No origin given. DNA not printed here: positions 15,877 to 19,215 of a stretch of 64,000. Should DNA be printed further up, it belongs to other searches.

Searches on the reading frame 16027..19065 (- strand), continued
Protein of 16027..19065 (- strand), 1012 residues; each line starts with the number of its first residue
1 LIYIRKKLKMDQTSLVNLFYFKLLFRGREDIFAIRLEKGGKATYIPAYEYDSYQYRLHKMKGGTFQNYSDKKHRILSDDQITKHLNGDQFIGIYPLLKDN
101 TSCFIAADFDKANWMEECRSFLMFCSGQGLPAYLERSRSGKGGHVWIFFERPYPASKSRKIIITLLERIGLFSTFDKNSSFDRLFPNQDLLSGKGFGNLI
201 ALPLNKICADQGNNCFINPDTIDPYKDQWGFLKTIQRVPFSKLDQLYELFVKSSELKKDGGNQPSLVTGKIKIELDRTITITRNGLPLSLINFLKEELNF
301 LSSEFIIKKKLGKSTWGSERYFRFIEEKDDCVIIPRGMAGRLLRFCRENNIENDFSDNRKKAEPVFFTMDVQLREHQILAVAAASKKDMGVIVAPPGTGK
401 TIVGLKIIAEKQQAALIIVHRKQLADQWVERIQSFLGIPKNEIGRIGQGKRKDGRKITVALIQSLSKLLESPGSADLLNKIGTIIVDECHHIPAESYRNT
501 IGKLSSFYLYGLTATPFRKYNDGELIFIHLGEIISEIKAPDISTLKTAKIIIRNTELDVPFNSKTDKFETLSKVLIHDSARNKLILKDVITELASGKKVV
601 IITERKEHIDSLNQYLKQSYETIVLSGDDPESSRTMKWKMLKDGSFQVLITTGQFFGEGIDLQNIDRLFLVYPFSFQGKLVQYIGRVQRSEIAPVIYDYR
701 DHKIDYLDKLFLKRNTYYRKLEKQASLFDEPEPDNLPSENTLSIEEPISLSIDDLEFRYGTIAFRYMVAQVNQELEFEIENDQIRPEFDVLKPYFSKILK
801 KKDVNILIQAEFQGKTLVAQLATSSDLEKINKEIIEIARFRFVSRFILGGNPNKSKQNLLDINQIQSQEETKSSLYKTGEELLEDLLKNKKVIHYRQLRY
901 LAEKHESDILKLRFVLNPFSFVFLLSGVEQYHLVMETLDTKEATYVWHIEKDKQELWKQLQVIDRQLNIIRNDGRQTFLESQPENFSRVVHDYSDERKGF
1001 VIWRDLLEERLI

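Call 18: find_related_loci(query=window:16027-19038:-, collection=genome_contigs, flank=10000)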
Query window:16027-19038:- (1003 aa) in genome_contigs; peptide patterns used: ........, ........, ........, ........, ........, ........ (x = any residue, [..] = any of these).
46 stretches matched a pattern; 16 encode a relative of the query (tblastn E <= 1e-3); 16 distinct loci.
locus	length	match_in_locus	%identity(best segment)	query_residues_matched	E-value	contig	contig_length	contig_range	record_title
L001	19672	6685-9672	83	8-1003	0e+0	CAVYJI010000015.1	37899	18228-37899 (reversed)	MAG: uncultured Bacteroidales bacterium isolate MFD01476.bin.1.15 genome assembly, contig: contig_55081, whole genome sh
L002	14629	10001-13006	81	1-1002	0e+0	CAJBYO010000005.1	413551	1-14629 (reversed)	MAG: uncultured Bacteroidales bacterium isolate Loc080925-6m_bin-0522 genome assembly, contig: bin-0522:005/104, whole g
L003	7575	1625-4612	82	7-1002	0e+0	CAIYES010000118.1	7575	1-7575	MAG: uncultured Bacteroidales bacterium isolate Kiruna2_bin-1621 genome assembly, contig: bin-1621:118/574, whole genome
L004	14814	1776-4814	78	1-1003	0e+0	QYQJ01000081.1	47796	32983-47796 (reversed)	MAG: Bacteroidetes bacterium isolate PowLak16_MAG5 c_000000020312, whole genome shotgun sequence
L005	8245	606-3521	79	1-1003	0e+0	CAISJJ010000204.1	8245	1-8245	MAG: uncultured Bacteroidales bacterium isolate Ja1_bin-1976 genome assembly, contig: bin-1976:204/547, whole genome sho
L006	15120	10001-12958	63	12-1003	0e+0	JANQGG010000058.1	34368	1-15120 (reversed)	MAG: Chloroherpetonaceae bacterium isolate PL23b_bin.36 k99_1253548, whole genome shotgun sequence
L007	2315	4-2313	81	12-781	0e+0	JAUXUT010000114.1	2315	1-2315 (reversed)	MAG: bacterium isolate C15_concoct.bin.159_sub C15_k141_343666, whole genome shotgun sequence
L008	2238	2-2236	83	93-837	0e+0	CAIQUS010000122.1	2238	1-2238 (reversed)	MAG: uncultured Bacteroidales bacterium isolate Loclat_bin-08999 genome assembly, contig: bin-08999:122/253, whole genom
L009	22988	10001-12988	84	8-1003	0e+0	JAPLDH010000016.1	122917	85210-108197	MAG: Bacteroidetes bacterium isolate LacPavin_0419_WC90_MAG_42_101 LacPavin_0419_WC90_scaffold_173394, whole genome shot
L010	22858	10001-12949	59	15-1003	0e+0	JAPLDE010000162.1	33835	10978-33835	MAG: Bacteroidetes bacterium isolate LacPavin_0419_WC90_MAG_44_8 LacPavin_0419_WC90_scaffold_18989, whole genome shotgun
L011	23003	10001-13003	58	1-1003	0e+0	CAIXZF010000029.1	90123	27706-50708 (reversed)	MAG: uncultured Bacteroidales bacterium isolate Ja_bin-4767 genome assembly, contig: bin-4767:029/117, whole genome shot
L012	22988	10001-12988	83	8-1003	0e+0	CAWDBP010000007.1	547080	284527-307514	MAG: uncultured Bacteroidales bacterium isolate MFD01689.bin.1.120 genome assembly, contig: contig_33205, whole genome s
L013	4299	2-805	78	736-1003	1e-136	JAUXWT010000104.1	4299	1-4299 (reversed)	MAG: Bacteroidales bacterium isolate C15_metabat.bin.17 C15_k141_468932, whole genome shotgun sequence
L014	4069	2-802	79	736-1002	5e-135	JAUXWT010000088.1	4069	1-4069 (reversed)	MAG: Bacteroidales bacterium isolate C15_metabat.bin.17 C15_k141_463006, whole genome shotgun sequence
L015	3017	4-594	84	806-1002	2e-104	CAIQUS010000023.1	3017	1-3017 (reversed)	MAG: uncultured Bacteroidales bacterium isolate Loclat_bin-08999 genome assembly, contig: bin-08999:023/253, whole genom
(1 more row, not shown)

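Call 22: find_encoding_contigs(protein=P0001, flank=10000, max_places=4)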
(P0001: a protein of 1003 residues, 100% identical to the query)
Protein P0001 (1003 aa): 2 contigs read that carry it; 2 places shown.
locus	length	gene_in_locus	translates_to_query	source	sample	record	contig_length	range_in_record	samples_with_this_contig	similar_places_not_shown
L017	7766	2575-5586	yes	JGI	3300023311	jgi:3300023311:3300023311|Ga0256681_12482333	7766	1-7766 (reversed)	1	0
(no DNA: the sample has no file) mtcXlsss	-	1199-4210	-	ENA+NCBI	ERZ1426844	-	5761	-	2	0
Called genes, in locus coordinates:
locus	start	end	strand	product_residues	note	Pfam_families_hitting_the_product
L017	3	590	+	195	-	?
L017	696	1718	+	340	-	PF09952:AbiEi_2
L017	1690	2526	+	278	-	PF08843:AbiEii (weak)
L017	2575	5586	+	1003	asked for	PF22548:AEP-TOTE, PF00270:DEAD, PF04851:ResIII, PF13401:AAA_22 (faint), PF00271:Helicase_C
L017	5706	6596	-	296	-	PF13391:HNH_2 (weak)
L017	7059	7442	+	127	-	PF05635:23S_rRNA_IVP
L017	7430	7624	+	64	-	-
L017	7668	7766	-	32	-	?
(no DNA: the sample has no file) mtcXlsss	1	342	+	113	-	?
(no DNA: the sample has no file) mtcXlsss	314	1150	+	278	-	PF08843:AbiEii (weak)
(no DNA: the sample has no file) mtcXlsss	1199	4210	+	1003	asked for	PF22548:AEP-TOTE, PF00270:DEAD, PF04851:ResIII, PF13401:AAA_22 (faint), PF00271:Helicase_C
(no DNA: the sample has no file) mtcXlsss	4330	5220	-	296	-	PF13391:HNH_2 (weak)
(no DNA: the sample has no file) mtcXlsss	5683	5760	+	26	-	?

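Call 24: find_encoding_contigs(protein=P0077, flank=8000, max_places=3)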
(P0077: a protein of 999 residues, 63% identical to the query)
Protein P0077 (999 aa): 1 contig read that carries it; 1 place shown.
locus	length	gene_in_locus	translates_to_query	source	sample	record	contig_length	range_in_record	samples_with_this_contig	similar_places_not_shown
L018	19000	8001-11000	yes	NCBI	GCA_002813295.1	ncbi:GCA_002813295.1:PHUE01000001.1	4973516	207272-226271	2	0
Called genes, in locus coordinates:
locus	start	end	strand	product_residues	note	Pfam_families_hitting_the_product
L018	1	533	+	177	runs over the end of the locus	-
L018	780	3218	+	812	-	PF13589:HATPase_c_3, PF02518:HATPase_c, PF14501:HATPase_c_5 (weak)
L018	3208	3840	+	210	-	-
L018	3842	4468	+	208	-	PF01844:HNH (weak)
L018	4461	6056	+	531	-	PF07669:Eco57I, PF22837:M_Eco57I_C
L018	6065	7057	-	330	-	PF08843:AbiEii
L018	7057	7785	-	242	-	PF19570:DUF6088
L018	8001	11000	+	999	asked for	PF22548:AEP-TOTE, PF00270:DEAD, PF04851:ResIII, PF00271:Helicase_C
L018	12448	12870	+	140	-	PF22105:DUF6943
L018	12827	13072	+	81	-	-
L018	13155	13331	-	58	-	-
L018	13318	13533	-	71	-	-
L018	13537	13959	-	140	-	PF18925:DUF5675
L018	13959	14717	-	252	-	-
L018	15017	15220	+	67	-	-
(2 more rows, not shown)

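Call 25: find_encoding_contigs(protein=P0110, flank=8000, max_places=4)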
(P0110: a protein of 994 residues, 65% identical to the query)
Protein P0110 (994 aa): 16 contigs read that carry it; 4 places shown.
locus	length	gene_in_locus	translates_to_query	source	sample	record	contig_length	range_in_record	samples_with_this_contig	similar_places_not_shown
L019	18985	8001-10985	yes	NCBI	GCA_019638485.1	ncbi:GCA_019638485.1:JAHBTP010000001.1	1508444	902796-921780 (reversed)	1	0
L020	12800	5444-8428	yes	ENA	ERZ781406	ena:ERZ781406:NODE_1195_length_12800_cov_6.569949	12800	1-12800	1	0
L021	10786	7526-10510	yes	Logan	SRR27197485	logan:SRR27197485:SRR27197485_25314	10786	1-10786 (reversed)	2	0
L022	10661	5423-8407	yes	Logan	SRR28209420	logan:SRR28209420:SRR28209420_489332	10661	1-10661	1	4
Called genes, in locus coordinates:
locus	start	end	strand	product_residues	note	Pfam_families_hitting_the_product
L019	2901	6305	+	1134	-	PF04471:Mrr_cat, PF20703:nSTAND1, PF03457:HA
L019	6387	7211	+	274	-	PF09407:AbiEi_1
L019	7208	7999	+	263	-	PF08843:AbiEii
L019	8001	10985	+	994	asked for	PF22548:AEP-TOTE, PF00176:SNF2-rel_dom (weak), PF00270:DEAD, PF04851:ResIII, PF00271:Helicase_C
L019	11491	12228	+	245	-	-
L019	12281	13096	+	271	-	PF13715:CarbopepD_reg_2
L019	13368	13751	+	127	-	-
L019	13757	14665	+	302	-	PF00665:rve, PF13683:rve_3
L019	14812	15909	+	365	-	PF08378:NERD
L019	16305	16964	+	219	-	-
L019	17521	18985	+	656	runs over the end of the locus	PF14412:AHH (weak)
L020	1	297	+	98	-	?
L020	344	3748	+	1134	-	PF04471:Mrr_cat, PF20703:nSTAND1, PF03457:HA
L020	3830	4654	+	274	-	PF09407:AbiEi_1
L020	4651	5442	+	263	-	PF08843:AbiEii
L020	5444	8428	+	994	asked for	PF22548:AEP-TOTE, PF00176:SNF2-rel_dom (weak), PF00270:DEAD, PF04851:ResIII, PF00271:Helicase_C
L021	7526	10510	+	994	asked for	PF22548:AEP-TOTE, PF00176:SNF2-rel_dom (weak), PF00270:DEAD, PF04851:ResIII, PF00271:Helicase_C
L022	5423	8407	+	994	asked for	PF22548:AEP-TOTE, PF00176:SNF2-rel_dom (weak), PF00270:DEAD, PF04851:ResIII, PF00271:Helicase_C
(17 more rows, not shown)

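Call 26: find_encoding_contigs(protein=P0071, flank=8000, max_places=4)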
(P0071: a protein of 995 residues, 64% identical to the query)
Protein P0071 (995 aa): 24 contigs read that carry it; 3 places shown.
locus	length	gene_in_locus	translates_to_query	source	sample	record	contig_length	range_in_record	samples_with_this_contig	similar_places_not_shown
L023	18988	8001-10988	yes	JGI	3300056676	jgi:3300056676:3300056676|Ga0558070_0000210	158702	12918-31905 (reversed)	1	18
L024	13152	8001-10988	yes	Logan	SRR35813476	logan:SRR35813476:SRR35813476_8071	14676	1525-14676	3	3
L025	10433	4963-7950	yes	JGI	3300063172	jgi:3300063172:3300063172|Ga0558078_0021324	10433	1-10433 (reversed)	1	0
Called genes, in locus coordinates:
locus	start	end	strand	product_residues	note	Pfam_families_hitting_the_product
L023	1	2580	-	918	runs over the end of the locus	PF01326:PPDK_N, PF00391:PEP-utilizers, PF02896:PEP-utilizers_C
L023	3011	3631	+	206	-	-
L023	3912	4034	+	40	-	-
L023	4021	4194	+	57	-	-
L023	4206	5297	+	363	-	PF13784:Fic_N, PF02661:Fic, PF21248:SoFic-like_C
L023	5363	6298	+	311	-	PF22837:M_Eco57I_C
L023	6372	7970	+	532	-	-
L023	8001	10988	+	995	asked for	PF22548:AEP-TOTE, PF00176:SNF2-rel_dom (weak), PF00270:DEAD, PF04851:ResIII, PF13401:AAA_22 (faint), PF00271:Helicase_C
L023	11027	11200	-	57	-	-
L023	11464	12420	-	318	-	PF02469:Fasciclin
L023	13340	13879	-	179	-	-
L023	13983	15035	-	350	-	-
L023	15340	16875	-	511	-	PF13231:PMT_2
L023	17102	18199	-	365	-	PF13483:Lactamase_B_3, PF12706:Lactamase_B_2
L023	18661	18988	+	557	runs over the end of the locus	-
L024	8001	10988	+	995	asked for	PF22548:AEP-TOTE, PF00176:SNF2-rel_dom (weak), PF00270:DEAD, PF04851:ResIII, PF13401:AAA_22 (faint), PF00271:Helicase_C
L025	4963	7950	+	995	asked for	PF22548:AEP-TOTE, PF00176:SNF2-rel_dom (weak), PF00270:DEAD, PF04851:ResIII, PF13401:AAA_22 (faint), PF00271:Helicase_C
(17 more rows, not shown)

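Call 32: search_protein_representatives(protein=window:16027-19038:-)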
Query: 1003 residues. Proteins with E-value up to 0.001 (for the whole library): 28191; up to 1e-10: 12507; up to 1e-30: 1882. The best 150 are listed.
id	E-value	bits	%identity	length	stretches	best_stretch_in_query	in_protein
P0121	0.0e+00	1388.4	61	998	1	11-1003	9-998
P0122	0.0e+00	1019.3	50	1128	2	11-723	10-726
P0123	6.6e-249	845.0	59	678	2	299-774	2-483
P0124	5.0e-217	739.5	51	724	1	11-714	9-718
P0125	1.4e-214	731.5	54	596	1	101-683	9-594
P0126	1.5e-200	685.0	51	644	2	12-328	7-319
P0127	1.8e-194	664.8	45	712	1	4-711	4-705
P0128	3.8e-194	663.8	45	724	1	9-711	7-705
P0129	2.9e-193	660.9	66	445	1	11-448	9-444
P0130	5.5e-193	659.9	48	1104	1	8-714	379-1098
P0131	1.7e-185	635.2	47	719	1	60-715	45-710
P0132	1.4e-182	625.6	63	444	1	358-793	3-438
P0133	1.7e-181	621.9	50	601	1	398-1003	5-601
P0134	1.1e-178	612.6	44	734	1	9-715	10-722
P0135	1.6e-169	582.3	45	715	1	12-711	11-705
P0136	2.6e-168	578.3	60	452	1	550-1003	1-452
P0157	6.2e-114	398.3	56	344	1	660-1003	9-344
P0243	1.4e-90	321.0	49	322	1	678-1003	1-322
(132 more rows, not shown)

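Call 38: find_related_loci(query=A2, collection=metagenome_contigs, flank=7000)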
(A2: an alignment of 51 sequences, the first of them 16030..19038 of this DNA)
Query A2 (1003 aa) in metagenome_contigs; peptide patterns used: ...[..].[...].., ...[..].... (x = any residue, [..] = any of these).
600 stretches matched a pattern (row limit reached: there are more); 481 encode a relative of the query (tblastn E <= 1e-3); the best 80 are kept; 80 distinct loci.
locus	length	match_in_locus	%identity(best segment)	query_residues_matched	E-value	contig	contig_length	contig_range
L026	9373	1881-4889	82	1-1003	0e+0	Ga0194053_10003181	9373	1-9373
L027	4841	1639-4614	70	8-1003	0e+0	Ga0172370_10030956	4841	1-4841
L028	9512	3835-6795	67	12-1003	0e+0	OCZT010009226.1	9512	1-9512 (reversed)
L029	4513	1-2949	67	18-1003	0e+0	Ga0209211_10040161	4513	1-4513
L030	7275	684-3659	64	12-1003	0e+0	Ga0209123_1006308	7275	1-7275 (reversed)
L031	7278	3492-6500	63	2-1002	0e+0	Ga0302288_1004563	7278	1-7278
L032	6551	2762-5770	63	2-1002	0e+0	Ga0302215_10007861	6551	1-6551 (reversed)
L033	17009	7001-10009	63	2-1002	0e+0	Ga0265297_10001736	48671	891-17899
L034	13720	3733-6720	63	4-1003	0e+0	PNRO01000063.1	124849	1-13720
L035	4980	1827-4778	63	12-1003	0e+0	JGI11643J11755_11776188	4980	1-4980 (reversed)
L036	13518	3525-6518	62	1-1002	0e+0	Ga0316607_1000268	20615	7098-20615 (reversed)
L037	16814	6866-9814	63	12-1003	0e+0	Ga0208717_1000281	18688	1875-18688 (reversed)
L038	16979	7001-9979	64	2-996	0e+0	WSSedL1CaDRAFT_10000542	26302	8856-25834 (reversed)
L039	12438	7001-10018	63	1-1002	0e+0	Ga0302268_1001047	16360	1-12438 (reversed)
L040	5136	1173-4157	62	9-1003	0e+0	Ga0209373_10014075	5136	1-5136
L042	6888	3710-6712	63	1-1003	0e+0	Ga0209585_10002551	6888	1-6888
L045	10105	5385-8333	62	12-1003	0e+0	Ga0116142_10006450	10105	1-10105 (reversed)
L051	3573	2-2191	86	274-1003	0e+0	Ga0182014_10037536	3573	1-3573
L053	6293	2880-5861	62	1-1003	0e+0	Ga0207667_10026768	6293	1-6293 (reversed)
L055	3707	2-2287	85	242-1003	0e+0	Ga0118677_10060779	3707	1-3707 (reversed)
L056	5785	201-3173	61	12-1003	0e+0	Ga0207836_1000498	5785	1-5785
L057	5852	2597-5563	61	9-1003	0e+0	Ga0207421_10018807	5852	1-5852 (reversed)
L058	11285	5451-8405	62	15-1003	0e+0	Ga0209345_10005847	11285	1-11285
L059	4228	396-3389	61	1-1003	0e+0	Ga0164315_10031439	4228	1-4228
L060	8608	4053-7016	62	12-1003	0e+0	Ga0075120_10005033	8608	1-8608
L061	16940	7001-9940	61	12-1003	0e+0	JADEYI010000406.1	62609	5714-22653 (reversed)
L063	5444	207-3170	62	12-1003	0e+0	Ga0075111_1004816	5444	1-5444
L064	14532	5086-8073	61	4-1003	0e+0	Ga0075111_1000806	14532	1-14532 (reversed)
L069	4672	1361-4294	60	8-1000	0e+0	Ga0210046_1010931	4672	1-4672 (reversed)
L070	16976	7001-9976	59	12-1003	0e+0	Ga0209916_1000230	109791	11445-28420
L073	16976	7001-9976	59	12-1003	0e+0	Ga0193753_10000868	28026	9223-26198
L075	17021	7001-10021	59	1-1003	0e+0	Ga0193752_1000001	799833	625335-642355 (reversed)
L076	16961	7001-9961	59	1-1003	0e+0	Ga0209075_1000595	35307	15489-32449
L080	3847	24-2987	59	9-1003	0e+0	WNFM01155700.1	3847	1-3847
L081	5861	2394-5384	58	3-1003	0e+0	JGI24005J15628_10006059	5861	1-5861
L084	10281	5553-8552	59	1-1003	0e+0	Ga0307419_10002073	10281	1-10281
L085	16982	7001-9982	58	12-1003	0e+0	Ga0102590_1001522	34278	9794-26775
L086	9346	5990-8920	58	12-1003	0e+0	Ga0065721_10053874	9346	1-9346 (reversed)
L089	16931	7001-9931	58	12-1003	0e+0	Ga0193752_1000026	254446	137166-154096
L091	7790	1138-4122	58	1-1003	0e+0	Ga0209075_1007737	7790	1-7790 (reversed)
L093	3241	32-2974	59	12-1003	0e+0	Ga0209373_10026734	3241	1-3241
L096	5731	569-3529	58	1-1003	0e+0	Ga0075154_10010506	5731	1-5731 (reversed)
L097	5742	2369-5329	58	1-1003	0e+0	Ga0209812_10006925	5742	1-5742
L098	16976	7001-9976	58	12-1003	0e+0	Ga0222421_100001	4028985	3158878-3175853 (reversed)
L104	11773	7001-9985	58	1-1003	0e+0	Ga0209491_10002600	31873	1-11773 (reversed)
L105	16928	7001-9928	58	12-1003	0e+0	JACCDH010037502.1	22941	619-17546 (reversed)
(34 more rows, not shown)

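Call 39: find_related_loci(query=A2, collection=viral_contigs, flank=7000)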
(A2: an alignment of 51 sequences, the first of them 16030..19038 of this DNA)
Query A2 (1003 aa) in viral_contigs; peptide patterns used: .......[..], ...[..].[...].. (x = any residue, [..] = any of these).
86 stretches matched a pattern; 38 encode a relative of the query (tblastn E <= 1e-3); 38 distinct loci.
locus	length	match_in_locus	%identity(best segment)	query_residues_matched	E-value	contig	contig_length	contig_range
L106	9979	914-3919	63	3-1002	0e+0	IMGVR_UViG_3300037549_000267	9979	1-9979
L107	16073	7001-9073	41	12-711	6e-176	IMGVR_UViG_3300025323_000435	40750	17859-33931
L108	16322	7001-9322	34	2-736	5e-116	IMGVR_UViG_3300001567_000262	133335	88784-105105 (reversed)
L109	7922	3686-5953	33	12-729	6e-111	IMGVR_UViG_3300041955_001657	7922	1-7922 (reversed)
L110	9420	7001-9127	34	15-712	5e-111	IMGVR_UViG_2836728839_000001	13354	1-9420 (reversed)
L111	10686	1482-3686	32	1-698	1e-110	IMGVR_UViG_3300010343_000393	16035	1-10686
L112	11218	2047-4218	34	12-715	1e-109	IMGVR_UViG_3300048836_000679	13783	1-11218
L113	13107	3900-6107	33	12-709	1e-109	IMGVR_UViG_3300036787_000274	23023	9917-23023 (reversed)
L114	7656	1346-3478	33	2-680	2e-104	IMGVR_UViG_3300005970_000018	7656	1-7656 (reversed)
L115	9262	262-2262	33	67-712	2e-103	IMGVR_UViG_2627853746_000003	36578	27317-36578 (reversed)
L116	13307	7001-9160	33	12-712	2e-103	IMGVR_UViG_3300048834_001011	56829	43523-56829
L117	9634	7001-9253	31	12-721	5e-102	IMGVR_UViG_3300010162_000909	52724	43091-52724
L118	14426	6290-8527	30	11-715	1e-96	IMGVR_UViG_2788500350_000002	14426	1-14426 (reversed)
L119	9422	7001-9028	34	12-671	1e-96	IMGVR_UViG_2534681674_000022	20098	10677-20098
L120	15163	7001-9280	30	12-723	6e-92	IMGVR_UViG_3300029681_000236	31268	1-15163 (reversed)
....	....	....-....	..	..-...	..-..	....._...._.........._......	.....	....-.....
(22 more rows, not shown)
